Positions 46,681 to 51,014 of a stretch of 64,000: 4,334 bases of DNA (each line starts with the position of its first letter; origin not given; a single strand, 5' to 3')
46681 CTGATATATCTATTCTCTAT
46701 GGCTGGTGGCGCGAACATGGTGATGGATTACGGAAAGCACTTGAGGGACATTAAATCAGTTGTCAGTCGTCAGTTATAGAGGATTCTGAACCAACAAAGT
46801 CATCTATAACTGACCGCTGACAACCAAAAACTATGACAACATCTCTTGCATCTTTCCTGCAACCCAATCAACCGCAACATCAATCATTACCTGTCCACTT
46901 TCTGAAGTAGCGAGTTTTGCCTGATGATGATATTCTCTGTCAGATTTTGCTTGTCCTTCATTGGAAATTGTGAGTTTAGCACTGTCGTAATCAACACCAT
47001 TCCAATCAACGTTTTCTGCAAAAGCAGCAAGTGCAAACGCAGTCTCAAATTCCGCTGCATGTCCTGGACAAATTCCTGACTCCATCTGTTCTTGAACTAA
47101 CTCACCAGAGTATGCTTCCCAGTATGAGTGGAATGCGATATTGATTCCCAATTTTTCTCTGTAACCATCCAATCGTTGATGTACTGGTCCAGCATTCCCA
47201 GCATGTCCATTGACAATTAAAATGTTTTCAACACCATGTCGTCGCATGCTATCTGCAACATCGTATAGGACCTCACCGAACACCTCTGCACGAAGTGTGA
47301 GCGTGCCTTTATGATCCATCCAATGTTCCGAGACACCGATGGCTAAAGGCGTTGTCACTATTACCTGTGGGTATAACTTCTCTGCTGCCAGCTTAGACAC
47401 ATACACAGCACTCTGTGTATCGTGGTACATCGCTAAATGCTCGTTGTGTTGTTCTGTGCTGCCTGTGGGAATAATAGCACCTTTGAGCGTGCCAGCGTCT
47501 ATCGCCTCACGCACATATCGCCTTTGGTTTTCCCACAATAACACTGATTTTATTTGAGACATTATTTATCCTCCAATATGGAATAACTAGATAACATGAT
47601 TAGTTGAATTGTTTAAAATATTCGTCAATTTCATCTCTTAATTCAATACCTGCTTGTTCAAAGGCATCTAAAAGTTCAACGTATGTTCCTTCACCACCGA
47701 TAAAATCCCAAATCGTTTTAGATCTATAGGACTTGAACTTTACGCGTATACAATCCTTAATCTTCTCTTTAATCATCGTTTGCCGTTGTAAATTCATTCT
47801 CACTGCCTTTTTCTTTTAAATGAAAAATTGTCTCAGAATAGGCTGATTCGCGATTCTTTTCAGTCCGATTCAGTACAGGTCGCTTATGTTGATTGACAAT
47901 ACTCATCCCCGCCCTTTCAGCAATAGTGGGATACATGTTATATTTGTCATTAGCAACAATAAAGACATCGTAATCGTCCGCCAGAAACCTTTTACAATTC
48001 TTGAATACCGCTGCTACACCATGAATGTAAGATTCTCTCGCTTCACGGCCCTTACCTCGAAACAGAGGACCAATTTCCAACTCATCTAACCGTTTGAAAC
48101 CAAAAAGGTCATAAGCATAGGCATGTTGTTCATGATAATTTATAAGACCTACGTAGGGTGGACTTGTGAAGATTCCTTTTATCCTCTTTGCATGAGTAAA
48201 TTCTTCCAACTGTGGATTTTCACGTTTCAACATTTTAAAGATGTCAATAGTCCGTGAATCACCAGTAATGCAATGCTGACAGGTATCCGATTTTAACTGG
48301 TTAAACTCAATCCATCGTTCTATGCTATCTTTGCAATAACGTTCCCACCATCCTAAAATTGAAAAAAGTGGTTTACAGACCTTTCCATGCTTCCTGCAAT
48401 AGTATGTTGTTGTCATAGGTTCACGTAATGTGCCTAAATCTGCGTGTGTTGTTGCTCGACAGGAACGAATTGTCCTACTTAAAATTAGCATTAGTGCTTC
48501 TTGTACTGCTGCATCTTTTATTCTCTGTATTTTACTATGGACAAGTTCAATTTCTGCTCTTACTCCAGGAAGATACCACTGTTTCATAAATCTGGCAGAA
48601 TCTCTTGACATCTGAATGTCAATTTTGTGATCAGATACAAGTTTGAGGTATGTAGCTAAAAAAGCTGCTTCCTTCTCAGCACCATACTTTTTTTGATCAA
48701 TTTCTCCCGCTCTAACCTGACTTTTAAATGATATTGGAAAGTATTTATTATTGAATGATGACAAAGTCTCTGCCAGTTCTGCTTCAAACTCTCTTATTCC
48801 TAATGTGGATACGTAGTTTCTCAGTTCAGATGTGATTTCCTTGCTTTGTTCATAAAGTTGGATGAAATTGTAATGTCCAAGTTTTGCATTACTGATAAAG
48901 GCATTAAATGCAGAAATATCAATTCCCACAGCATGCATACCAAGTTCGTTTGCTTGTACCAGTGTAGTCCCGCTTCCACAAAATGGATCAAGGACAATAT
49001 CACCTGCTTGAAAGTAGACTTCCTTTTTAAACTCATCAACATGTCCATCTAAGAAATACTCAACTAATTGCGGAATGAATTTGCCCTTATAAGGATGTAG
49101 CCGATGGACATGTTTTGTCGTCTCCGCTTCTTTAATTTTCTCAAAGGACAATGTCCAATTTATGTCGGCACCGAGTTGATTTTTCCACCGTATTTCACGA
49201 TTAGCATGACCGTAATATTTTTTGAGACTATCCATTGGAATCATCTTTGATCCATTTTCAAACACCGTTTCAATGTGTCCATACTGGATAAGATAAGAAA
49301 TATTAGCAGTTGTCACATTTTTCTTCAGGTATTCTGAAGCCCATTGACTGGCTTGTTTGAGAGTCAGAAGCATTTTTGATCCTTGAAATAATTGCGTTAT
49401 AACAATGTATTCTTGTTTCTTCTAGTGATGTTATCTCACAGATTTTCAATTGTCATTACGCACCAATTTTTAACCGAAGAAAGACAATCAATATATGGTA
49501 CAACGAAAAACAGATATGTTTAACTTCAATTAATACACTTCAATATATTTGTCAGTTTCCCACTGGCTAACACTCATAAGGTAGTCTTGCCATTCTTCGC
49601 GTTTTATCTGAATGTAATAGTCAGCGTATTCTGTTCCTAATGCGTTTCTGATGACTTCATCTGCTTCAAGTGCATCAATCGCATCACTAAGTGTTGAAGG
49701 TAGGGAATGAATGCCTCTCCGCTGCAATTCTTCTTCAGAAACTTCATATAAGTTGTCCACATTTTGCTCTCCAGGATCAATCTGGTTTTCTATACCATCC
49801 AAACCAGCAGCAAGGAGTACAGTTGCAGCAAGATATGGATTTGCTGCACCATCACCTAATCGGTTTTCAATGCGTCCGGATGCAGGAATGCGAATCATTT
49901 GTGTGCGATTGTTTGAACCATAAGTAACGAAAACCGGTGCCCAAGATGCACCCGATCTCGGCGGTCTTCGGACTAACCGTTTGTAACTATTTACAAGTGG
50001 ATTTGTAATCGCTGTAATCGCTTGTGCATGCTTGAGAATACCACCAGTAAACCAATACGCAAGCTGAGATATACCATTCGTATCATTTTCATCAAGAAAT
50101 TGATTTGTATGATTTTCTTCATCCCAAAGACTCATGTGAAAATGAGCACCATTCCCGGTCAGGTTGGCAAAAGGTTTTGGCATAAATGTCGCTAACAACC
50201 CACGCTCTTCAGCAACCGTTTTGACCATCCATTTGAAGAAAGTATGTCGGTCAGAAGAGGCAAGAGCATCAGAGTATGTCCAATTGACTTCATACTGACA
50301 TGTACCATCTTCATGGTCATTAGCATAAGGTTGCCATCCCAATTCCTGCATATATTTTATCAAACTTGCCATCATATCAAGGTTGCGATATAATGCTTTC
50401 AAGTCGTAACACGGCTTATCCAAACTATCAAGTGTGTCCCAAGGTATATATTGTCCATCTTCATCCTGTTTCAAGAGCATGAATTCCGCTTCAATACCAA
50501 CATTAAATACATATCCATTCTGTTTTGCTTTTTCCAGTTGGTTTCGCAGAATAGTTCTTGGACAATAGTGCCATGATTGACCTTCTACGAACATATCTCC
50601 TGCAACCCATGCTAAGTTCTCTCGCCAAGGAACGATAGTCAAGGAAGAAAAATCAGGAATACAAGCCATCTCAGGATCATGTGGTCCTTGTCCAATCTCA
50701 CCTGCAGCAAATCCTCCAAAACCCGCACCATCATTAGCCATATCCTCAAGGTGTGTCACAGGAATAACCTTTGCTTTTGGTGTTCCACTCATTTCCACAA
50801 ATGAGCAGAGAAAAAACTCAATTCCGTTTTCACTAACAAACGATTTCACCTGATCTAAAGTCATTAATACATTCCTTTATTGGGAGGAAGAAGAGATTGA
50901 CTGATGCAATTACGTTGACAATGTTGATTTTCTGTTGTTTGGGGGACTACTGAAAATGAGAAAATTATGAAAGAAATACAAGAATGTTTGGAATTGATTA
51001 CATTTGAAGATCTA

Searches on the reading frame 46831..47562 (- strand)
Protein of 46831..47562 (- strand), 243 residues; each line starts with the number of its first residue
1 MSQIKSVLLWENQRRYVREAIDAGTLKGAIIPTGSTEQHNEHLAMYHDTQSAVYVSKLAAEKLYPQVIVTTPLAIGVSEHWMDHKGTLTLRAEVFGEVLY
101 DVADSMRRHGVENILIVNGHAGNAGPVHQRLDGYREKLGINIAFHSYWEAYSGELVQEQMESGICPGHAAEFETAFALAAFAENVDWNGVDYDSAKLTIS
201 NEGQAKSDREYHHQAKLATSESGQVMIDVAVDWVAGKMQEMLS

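Call 48: search_protein_families(library=pfam, proteins=[window:46831-47562:-], max_evalue=0.00001)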
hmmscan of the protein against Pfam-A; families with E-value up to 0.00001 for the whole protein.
window:46831-47562:- (243 aa): 1 family
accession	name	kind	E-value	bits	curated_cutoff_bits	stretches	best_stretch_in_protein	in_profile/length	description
PF02633.19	Creatininase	-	5.5e-38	131.2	31.3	1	27-235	16-235/238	Creatinine amidohydrolase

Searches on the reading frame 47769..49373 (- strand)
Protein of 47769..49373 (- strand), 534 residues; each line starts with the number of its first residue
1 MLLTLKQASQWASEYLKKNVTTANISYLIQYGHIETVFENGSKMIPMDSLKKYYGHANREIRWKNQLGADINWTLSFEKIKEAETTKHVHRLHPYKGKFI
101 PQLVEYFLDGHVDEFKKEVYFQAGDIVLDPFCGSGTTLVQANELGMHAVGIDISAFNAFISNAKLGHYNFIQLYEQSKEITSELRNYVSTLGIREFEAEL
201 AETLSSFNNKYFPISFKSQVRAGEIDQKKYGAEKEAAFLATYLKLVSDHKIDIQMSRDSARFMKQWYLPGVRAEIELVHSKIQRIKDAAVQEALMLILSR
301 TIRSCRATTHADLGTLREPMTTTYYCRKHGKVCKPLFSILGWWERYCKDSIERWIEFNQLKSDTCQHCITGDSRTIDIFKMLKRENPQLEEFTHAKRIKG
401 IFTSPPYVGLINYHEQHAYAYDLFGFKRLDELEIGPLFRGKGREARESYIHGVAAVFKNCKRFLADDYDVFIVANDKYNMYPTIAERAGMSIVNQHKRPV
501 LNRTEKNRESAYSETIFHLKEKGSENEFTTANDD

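Call 48: search_protein_families(library=pfam, proteins=[window:47769-49373:-], max_evalue=0.00001)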
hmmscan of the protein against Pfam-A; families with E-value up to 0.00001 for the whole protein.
window:47769-49373:- (534 aa): 1 family
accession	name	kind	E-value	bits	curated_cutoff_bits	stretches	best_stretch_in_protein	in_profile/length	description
PF01555.25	N6_N4_Mtase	-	1.5e-16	61.4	26.7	1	52-155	121-213/221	DNA methylase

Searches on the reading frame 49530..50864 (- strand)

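Call 48: search_protein_families(library=pfam, proteins=[window:49530-50864:-], max_evalue=0.00001)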
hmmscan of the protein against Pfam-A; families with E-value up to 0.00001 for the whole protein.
window:49530-50864:- (444 aa): 1 family
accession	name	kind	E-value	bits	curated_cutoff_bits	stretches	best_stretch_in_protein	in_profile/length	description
PF00120.29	Gln-synt_C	-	4.8e-109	365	24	1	100-440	2-344/344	Glutamine synthetase, catalytic domain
